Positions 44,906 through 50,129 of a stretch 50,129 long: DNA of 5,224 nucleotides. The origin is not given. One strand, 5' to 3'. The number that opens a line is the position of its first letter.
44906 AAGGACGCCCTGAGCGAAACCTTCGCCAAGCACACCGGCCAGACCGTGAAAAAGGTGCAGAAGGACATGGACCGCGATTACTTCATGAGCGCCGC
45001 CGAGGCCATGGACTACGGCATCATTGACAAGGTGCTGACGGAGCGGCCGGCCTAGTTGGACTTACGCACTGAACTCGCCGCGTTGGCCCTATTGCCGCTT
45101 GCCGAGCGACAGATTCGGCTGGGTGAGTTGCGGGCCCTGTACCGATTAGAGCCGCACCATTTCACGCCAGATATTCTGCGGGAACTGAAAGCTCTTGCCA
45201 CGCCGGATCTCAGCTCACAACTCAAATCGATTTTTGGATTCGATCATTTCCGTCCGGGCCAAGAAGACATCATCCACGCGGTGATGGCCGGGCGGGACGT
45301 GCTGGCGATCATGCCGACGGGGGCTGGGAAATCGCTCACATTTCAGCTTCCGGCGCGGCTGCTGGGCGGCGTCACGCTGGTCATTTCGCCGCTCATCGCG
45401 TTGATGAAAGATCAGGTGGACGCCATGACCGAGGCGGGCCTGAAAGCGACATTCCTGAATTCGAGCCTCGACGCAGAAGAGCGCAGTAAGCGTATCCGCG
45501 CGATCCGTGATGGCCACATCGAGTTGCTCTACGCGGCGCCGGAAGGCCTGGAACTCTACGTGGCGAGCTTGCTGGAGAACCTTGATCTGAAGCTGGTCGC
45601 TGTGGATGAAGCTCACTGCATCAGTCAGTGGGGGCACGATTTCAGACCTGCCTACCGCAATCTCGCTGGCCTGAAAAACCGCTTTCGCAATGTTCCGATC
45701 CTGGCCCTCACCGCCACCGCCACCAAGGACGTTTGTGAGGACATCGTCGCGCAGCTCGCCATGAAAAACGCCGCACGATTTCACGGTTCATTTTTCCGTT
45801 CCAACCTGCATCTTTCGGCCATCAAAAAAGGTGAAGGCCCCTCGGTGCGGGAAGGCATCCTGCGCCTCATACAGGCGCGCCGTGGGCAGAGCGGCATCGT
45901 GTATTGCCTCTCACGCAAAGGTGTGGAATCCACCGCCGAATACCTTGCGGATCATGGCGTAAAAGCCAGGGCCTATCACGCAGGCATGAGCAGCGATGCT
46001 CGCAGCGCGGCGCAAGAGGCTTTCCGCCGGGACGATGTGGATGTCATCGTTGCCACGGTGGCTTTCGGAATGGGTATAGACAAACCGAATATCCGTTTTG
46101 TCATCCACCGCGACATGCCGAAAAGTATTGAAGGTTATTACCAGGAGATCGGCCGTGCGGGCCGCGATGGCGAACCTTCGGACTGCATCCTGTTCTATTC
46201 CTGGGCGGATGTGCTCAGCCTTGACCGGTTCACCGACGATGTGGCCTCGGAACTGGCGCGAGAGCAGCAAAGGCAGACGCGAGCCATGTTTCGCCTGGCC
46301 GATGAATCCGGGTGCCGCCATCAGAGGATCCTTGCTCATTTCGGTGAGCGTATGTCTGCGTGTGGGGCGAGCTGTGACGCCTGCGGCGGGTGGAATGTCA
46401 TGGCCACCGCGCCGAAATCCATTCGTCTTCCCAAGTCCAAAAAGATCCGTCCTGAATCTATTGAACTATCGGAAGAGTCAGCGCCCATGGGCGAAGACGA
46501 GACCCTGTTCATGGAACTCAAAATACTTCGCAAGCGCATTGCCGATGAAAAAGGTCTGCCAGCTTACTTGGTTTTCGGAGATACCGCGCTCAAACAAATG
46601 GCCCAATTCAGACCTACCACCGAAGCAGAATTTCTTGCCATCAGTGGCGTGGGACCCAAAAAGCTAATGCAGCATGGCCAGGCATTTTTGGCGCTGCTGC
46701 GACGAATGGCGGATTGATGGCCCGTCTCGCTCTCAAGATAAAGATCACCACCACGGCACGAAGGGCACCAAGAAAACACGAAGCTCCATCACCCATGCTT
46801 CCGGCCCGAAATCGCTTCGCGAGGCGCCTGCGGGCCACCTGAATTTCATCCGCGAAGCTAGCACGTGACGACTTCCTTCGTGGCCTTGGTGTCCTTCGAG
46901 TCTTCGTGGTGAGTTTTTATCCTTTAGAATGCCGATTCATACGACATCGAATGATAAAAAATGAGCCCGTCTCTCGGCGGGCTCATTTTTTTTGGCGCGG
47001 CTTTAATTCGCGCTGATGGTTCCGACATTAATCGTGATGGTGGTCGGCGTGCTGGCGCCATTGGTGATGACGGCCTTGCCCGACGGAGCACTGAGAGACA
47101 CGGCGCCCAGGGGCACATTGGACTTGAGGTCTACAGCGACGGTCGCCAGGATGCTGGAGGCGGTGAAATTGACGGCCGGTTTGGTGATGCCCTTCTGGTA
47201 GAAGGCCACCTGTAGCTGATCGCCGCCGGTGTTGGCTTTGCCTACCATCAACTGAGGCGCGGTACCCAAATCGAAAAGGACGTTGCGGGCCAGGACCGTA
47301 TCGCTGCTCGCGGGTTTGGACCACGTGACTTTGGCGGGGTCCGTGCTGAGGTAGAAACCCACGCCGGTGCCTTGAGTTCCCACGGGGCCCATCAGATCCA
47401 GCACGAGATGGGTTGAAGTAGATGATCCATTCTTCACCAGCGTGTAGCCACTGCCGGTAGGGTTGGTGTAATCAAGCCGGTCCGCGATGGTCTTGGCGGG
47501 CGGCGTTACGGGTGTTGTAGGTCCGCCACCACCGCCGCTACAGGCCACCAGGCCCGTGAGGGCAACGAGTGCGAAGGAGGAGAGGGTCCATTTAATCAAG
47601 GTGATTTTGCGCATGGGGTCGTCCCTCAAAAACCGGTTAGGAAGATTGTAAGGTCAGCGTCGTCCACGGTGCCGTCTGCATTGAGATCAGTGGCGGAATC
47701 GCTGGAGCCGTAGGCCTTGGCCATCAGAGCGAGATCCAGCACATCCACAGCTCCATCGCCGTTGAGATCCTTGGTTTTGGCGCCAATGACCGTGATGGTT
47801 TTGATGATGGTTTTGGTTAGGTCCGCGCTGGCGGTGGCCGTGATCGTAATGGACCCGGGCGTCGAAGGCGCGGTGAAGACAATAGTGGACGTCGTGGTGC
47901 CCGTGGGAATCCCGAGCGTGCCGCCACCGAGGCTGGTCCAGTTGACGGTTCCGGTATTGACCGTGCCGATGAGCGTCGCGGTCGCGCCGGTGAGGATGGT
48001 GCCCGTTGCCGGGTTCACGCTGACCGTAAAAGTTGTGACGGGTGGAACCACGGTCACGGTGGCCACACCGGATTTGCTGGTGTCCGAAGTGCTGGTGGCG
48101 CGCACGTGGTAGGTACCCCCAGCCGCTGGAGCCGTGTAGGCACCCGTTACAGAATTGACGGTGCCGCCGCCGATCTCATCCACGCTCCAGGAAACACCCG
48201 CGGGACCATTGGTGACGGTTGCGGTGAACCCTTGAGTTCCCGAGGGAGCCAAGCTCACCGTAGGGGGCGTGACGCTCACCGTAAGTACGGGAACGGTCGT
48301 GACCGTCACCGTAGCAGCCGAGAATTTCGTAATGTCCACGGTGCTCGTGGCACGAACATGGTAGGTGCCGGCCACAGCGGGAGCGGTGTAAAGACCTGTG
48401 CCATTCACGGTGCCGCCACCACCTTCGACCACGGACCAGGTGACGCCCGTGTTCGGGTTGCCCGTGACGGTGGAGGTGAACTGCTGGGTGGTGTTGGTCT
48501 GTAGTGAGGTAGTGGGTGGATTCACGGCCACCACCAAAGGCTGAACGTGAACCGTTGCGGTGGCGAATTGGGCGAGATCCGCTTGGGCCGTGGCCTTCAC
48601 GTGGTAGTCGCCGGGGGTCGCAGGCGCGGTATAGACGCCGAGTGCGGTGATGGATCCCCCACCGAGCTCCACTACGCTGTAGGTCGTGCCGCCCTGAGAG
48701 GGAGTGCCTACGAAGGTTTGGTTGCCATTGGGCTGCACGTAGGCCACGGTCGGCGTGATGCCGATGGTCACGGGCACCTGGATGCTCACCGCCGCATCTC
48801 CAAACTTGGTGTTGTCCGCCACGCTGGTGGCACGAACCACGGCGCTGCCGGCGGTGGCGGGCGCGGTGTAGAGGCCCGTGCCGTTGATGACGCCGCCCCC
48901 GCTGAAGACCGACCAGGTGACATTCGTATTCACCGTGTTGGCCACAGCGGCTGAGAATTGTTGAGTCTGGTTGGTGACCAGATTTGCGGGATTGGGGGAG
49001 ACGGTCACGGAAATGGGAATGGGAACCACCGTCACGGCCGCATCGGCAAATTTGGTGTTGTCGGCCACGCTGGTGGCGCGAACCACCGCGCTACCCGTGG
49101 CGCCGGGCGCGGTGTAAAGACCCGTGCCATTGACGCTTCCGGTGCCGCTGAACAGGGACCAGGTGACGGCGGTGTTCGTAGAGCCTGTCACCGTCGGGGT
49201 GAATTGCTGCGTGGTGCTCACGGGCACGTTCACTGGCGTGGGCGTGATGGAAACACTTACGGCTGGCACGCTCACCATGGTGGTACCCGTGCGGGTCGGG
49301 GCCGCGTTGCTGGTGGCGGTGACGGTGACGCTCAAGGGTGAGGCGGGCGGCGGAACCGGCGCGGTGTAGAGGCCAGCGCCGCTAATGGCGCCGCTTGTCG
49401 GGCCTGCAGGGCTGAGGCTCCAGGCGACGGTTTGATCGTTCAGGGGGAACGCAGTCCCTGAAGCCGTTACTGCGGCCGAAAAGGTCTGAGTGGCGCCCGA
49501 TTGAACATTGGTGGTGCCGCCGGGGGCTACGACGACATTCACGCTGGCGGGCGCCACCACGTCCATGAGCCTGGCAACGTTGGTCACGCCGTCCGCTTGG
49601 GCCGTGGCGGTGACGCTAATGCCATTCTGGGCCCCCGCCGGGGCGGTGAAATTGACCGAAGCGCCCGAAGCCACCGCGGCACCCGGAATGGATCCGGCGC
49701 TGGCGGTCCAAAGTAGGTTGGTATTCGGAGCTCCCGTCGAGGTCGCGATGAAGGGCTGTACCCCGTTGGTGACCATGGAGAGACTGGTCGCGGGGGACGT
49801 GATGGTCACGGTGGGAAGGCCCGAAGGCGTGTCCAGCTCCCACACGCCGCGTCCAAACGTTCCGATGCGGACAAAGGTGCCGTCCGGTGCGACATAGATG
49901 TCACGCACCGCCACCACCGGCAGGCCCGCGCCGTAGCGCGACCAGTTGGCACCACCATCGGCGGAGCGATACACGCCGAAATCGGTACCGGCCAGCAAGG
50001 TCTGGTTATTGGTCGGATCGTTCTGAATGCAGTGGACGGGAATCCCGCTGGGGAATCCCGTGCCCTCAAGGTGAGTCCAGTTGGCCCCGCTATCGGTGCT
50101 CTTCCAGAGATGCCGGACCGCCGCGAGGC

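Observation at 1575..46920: Dense family of 'word-arm' palindromic elements filling the intergenic gaps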

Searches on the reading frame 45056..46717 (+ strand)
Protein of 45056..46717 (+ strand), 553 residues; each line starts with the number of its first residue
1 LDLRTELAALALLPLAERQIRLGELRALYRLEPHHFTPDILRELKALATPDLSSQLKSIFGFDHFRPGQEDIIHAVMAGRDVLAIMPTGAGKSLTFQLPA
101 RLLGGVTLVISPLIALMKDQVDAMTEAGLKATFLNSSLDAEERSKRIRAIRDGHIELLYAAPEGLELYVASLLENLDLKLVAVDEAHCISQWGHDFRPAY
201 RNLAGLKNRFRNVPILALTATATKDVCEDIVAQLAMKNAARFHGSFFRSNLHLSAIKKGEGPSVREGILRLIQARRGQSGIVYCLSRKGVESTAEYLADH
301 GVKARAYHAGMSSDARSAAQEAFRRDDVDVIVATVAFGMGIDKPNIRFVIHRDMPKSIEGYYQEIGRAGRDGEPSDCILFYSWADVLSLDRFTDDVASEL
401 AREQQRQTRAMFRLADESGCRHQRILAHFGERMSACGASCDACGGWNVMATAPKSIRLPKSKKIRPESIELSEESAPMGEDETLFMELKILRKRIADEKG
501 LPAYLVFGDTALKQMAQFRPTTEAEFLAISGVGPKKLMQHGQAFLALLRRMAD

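Call 51: search_protein_families(library=pfam, proteins=[window:45056-46717:+], max_evalue=0.001)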
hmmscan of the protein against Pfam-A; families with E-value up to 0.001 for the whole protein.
window:45056-46717:+ (553 aa): 5 families
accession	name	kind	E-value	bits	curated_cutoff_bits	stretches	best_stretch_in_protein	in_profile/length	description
PF00270.35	DEAD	-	3.4e-27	95.7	26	1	66-226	1-164/167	DEAD/DEAH box helicase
PF00271.37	Helicase_C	-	8.2e-27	94.1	23.5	1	268-372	6-110/110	Helicase conserved C-terminal domain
PF00570.28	HRDC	-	2.7e-19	69.3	23.8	1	482-548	2-68/68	HRDC domain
PF16124.10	RecQ_Zn_bind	-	7.3e-10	39.9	25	1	384-443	2-65/66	RecQ zinc-binding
PF04851.21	ResIII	-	7.7e-06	26.3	22.5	1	65-222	4-162/164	Type III restriction enzyme, res subunit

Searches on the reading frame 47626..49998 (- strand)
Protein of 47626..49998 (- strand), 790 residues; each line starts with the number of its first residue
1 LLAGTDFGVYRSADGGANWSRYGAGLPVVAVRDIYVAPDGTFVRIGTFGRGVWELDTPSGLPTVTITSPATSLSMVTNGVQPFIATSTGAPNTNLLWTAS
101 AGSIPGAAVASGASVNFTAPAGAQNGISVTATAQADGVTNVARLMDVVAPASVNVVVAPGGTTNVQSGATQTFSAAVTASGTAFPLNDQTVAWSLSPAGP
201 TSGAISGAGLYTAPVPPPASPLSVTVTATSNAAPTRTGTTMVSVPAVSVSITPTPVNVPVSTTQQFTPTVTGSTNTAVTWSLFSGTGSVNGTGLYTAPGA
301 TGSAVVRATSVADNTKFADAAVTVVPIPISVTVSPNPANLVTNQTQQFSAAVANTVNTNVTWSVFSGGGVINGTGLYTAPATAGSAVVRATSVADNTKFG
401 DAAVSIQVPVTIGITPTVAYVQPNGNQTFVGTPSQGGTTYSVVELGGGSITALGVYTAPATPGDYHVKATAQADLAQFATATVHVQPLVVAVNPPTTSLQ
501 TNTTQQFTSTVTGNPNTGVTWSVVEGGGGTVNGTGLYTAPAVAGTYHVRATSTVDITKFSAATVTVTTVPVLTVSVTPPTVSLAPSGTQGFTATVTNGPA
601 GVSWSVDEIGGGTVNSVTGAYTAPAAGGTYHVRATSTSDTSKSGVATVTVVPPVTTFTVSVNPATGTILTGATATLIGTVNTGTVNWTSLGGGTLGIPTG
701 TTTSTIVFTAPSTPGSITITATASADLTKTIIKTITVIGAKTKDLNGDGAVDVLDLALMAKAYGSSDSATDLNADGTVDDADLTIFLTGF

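Call 51: search_protein_families(library=pfam, proteins=[window:47626-49998:-], max_evalue=0.001)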
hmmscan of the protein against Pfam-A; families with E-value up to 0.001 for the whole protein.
window:47626-49998:- (790 aa): 1 family
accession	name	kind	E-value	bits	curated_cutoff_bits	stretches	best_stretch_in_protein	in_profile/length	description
PF00404.24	Dockerin_1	-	9.9e-06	26.1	22.9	1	743-785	2-51/57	Dockerin type I domain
